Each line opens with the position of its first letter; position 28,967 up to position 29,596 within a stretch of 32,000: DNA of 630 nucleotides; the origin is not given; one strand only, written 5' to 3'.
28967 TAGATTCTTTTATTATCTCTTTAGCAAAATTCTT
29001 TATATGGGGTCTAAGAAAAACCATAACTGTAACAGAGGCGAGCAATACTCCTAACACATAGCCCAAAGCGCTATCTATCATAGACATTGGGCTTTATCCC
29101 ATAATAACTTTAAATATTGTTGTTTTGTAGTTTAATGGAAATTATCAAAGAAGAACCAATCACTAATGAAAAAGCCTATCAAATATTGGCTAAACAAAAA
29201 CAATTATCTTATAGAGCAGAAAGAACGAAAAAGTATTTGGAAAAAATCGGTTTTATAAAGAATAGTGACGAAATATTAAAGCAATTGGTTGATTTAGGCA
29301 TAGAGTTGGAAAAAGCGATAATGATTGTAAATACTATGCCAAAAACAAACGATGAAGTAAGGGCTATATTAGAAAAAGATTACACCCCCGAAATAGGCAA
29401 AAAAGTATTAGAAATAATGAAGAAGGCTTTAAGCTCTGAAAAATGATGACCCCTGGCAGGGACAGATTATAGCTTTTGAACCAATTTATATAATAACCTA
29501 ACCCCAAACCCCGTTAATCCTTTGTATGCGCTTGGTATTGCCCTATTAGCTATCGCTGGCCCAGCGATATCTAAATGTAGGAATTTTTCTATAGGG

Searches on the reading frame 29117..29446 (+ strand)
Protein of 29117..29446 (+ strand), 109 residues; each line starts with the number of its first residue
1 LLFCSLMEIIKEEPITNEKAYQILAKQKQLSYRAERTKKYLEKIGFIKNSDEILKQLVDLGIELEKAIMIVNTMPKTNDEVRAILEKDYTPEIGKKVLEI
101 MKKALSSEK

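Call 62: search_protein_families(library=pfam, proteins=[window:29117-29446:+], max_evalue=0.01)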
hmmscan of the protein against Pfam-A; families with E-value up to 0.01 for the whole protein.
window:29117-29446:+ (109 aa): 1 family
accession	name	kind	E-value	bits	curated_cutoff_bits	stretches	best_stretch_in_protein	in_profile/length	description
PF03874.21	RNA_pol_Rpb4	-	0.00063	20.5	25.6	1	21-87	26-95/116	RNA polymerase Rpb4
